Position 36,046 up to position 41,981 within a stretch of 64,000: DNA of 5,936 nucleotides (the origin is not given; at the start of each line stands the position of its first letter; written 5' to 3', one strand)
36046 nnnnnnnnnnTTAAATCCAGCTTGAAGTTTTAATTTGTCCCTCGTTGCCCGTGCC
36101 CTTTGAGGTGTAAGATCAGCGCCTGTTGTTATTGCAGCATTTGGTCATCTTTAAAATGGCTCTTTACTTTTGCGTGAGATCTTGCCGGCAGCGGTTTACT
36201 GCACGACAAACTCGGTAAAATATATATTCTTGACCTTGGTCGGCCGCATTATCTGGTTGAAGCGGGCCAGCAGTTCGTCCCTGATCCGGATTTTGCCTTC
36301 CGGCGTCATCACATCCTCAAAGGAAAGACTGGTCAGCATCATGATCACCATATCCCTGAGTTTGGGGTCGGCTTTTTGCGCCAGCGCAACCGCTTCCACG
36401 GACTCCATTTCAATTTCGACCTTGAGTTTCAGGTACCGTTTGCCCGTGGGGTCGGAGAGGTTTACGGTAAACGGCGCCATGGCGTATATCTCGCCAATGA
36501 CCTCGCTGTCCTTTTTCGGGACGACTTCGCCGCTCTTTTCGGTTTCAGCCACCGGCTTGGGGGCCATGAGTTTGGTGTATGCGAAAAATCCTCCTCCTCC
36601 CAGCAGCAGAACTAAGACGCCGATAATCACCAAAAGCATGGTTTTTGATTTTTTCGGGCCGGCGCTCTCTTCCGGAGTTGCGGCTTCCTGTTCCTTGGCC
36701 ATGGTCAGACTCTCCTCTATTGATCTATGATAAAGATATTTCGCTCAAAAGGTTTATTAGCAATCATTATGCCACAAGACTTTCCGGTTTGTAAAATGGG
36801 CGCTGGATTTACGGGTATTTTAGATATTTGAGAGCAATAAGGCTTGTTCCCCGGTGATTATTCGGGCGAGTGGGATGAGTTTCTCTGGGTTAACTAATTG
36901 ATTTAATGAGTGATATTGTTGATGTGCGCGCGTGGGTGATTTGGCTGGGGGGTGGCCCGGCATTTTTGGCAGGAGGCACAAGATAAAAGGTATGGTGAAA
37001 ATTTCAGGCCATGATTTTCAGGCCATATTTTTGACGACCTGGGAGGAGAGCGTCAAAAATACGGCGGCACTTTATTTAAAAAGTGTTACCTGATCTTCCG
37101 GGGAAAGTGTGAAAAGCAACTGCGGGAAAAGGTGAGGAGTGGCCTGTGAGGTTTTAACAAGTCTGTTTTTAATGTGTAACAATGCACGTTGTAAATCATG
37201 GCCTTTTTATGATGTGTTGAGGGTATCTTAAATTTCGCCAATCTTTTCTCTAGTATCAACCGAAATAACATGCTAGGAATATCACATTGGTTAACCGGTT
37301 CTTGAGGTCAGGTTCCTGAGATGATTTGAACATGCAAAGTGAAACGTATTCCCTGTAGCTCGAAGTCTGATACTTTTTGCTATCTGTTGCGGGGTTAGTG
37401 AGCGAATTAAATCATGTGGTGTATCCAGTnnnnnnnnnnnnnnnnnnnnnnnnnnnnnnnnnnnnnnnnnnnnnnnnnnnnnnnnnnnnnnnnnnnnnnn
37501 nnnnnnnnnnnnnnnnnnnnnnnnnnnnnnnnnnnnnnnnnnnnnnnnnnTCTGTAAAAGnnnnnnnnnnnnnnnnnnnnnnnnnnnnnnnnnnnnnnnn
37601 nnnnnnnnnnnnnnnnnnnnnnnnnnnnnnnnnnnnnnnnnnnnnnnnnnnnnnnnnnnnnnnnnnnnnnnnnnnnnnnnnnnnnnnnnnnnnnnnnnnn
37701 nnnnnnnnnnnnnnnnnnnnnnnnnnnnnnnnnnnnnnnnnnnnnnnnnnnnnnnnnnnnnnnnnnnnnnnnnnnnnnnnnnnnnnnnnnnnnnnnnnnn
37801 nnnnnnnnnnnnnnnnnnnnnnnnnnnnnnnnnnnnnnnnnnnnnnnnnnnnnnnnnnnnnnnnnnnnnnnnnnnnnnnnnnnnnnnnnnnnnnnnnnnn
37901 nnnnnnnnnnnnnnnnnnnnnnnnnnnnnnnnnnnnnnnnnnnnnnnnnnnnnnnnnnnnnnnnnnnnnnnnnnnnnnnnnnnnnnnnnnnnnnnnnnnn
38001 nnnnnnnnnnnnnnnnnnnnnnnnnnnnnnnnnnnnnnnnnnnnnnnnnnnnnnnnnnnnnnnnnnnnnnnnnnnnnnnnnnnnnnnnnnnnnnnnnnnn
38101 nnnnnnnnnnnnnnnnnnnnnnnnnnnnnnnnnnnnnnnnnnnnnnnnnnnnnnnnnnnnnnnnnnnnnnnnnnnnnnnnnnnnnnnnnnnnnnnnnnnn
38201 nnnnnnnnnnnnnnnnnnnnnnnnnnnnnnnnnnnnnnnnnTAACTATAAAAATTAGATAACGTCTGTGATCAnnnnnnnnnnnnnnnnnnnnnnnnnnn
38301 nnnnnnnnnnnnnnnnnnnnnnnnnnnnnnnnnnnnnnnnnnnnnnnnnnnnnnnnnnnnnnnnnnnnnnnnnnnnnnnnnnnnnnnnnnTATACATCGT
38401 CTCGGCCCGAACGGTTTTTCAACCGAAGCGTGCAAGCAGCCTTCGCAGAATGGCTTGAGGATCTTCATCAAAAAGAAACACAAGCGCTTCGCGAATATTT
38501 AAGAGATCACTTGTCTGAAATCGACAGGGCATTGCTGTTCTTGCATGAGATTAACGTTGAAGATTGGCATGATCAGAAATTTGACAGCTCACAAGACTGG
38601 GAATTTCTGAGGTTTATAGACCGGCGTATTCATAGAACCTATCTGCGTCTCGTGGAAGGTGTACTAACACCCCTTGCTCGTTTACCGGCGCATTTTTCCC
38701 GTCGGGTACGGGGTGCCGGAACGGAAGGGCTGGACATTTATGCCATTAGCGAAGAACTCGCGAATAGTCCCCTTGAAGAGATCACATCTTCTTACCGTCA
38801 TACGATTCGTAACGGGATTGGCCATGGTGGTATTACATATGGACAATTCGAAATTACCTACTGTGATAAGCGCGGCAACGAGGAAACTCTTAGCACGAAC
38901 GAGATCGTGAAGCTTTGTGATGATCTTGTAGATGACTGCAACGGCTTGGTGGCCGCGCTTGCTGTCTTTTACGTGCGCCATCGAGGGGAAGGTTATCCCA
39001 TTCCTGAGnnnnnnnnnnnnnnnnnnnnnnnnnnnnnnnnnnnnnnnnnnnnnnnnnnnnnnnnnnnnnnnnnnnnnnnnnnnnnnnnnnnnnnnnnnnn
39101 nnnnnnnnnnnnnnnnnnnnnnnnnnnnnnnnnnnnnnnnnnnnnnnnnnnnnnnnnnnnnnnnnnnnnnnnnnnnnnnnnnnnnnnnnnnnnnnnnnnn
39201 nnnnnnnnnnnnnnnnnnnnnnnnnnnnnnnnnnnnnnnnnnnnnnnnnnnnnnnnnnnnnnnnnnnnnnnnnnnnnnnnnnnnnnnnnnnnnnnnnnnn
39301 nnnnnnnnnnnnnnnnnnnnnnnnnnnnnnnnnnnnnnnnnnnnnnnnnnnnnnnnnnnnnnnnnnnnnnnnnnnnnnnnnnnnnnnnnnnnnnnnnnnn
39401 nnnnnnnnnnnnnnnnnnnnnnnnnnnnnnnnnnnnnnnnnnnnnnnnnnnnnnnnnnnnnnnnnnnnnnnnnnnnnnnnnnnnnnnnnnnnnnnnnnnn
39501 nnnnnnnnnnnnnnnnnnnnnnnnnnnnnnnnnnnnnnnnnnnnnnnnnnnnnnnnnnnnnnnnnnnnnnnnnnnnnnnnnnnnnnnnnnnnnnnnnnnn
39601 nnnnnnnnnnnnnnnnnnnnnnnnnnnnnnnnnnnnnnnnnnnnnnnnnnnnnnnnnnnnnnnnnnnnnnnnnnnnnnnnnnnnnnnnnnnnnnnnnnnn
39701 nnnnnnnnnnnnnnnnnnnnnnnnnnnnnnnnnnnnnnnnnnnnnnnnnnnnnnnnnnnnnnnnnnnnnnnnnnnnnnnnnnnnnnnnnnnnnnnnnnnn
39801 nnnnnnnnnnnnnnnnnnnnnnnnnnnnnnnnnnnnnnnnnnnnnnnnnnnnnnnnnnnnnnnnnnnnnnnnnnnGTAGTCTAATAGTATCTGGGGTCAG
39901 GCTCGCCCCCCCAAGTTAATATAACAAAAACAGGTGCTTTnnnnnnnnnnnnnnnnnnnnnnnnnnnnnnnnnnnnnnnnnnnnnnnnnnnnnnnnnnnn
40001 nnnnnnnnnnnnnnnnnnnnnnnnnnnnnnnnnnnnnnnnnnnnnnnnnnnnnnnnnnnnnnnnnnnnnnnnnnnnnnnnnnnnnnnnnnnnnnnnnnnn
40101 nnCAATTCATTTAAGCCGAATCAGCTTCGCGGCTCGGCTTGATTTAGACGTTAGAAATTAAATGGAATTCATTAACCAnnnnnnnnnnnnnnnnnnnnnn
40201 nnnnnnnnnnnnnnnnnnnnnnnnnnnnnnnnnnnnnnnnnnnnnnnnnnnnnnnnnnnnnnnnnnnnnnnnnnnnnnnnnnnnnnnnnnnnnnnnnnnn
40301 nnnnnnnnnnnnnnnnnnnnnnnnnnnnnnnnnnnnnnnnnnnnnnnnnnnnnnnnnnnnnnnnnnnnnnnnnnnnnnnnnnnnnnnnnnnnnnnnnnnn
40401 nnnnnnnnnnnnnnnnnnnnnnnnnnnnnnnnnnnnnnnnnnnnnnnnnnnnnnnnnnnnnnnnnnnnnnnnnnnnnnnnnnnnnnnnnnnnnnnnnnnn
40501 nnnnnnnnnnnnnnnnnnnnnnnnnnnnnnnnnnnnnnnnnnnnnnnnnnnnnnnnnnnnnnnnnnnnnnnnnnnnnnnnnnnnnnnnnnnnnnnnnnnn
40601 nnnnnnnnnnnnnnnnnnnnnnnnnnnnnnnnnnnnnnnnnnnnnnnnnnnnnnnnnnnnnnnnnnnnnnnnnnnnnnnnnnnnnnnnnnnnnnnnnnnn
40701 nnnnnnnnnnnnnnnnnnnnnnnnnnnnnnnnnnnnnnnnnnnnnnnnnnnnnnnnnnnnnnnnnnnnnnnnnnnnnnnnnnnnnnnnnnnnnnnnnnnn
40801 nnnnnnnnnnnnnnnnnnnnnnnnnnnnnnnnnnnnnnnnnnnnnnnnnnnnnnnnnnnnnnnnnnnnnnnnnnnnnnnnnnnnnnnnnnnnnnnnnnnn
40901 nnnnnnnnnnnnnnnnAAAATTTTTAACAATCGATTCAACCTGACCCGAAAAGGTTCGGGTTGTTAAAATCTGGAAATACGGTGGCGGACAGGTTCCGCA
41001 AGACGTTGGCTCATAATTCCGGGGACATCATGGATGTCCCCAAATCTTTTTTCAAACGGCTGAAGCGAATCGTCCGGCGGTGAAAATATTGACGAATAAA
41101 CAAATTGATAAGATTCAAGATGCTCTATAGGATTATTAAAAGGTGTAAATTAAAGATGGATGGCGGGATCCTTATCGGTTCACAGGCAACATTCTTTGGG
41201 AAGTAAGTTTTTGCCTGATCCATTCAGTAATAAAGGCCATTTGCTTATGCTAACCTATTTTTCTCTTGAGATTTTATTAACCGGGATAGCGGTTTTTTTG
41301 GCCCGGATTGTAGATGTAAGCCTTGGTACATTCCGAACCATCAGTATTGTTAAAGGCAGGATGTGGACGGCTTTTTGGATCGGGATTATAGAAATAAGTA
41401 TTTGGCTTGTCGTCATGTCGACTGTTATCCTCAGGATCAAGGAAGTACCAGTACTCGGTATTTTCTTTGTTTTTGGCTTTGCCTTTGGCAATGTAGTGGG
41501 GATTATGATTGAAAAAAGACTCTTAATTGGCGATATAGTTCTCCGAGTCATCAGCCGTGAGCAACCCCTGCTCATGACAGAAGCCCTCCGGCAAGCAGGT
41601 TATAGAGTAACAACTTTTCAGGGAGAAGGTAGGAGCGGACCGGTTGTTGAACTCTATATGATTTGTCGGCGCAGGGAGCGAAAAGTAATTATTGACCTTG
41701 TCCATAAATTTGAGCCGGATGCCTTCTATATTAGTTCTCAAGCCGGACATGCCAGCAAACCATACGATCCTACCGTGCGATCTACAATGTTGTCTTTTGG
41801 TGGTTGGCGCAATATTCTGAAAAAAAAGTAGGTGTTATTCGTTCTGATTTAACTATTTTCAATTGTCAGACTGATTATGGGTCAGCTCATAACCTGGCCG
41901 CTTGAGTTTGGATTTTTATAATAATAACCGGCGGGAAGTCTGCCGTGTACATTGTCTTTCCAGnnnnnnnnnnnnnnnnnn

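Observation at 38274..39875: The orphan 533-aa protein carries a single central R-N-x3-H motif, a possible cryptic HEPN RNase domain.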

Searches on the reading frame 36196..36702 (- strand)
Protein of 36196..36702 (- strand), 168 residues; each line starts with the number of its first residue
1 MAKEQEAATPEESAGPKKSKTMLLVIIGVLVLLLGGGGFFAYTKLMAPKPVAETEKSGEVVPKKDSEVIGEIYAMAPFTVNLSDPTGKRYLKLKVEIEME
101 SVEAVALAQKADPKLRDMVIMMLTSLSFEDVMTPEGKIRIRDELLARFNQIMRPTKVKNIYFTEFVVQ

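Call 4: search_protein_families(library=pfam, proteins=[window:36196-36702:-], max_evalue=1)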
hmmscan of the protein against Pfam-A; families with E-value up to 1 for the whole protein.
window:36196-36702:- (168 aa): 2 families
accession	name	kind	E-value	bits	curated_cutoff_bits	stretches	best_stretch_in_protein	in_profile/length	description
PF03748.19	FliL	-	1.4e-27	96.6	24.6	1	73-168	2-103/103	Flagellar basal body-associated protein FliL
PF14283.11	CD1107-like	-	0.0027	18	26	1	3-49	110-156/158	Mobile element protein CD1107-like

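Call 5: search_protein_families(library=padloc, proteins=[window:36196-36702:-], max_evalue=1)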
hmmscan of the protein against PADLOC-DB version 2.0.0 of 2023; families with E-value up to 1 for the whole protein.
window:36196-36702:- (168 aa): 0 families

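Call 6: search_protein_families(library=ncbifam, proteins=[window:36196-36702:-], max_evalue=1)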
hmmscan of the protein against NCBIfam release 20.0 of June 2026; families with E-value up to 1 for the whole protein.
window:36196-36702:- (168 aa): 7 families
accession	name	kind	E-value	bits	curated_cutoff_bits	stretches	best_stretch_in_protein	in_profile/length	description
NF006283.1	PRK08455.1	equivalog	5e-37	127.3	187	2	55-168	71-182/182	flagellar basal body-associated protein FliL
NF004285.1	PRK05696.1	equivalog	1.1e-20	74.1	179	1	1-168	1-171/171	flagellar basal body-associated protein FliL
NF009420.1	PRK12785.1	equivalog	4.1e-20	72.2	197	1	4-168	2-161/161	flagellar basal body-associated protein FliL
NF005435.1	PRK07021.1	equivalog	4.6e-18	65.5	131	1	17-168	3-157/157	flagellar basal body-associated protein FliL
NF005826.1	PRK07718.1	equivalog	7.6e-14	51.9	140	1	23-168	7-143/143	flagellar basal body-associated protein FliL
NF005175.0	PRK06654.1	equivalog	0.045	13.5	218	1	138-166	149-177/181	flagellar basal body-associated protein FliL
TIGR01167.1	LPXTG_anchor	domain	0.23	12.2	15.9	1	19-42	8-29/34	LPXTG cell wall anchor domain-containing protein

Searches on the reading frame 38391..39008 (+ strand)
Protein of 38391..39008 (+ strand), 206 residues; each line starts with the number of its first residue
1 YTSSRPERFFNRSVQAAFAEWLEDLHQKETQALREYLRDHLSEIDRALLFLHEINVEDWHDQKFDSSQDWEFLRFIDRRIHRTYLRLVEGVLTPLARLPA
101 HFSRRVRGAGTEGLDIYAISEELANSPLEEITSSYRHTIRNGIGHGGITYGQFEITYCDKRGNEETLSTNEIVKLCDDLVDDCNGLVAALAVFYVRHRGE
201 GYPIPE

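Call 64: predict_structure(alignment_id=A3)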
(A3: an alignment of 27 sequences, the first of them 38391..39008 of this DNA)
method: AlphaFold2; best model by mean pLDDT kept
length: 206 residues; sequences in the alignment: 27
mean_pLDDT: 93.3   pTM: 0.90
mean pLDDT of the five models: 93.3, 91.7, 91.1, 90.7, 90.1
residues with pLDDT >= 90: 173; 70-90: 24; 50-70: 9; < 50: 0
segments of 3 or more residues with pLDDT < 50: none
pLDDT, mean of each block of 10 residues (from residue 1): 81 97 98 98 97 87 69 91 98 98 94 95 94 97 96 94 95 95 97 96 93
secondary structure, 60 per line:
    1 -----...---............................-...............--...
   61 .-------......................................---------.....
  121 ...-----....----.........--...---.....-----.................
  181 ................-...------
elements in order: H12-39 H41-55 H58-61 H69-106 H116-123 H129-132 H137-145 E148-150 E154-158 E164-168 H169-196

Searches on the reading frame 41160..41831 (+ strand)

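Call 4: search_protein_families(library=pfam, proteins=[window:41160-41831:+], max_evalue=1)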
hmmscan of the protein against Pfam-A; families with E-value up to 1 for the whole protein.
window:41160-41831:+ (223 aa): 4 families
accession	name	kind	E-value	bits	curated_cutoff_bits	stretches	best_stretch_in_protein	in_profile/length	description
PF18955.5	DUF5698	-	5.5e-15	56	27.5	1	57-115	1-58/58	Domain of unknown function (DUF5698)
PF10035.14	DUF2179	-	2.6e-08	34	22.8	1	150-195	3-50/55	Uncharacterized protein conserved in bacteria (DUF2179)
PF15158.11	TMEM249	-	0.019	15.1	25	1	21-89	18-83/184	Cation channel sperm-associated auxiliary subunit TMEM249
PF03756.19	AfsA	-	0.058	13.9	24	1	133-150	43-60/133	A-factor biosynthesis hotdog domain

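Call 5: search_protein_families(library=padloc, proteins=[window:41160-41831:+], max_evalue=1)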
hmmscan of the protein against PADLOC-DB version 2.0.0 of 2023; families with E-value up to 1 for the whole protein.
window:41160-41831:+ (223 aa): 0 families

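Call 6: search_protein_families(library=ncbifam, proteins=[window:41160-41831:+], max_evalue=1)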
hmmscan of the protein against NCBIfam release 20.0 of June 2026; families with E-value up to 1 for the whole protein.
window:41160-41831:+ (223 aa): 5 families
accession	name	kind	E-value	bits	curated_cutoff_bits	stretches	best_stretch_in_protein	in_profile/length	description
NF003191.0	PRK04164.1-2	equivalog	4.8e-57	192.7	179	1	34-209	9-183/200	hypothetical protein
NF003194.0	PRK04164.1-5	equivalog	1.8e-29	102.5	160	1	43-195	8-159/178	hypothetical protein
NF003190.0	PRK04164.1-1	equivalog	2.7e-20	72.7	318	1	41-193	11-162/200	hypothetical protein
NF003192.0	PRK04164.1-3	equivalog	4.3e-17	62.6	341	1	43-195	9-160/174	hypothetical protein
NF003193.0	PRK04164.1-4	equivalog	8.9e-17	61.4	351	1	40-192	2-153/182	hypothetical protein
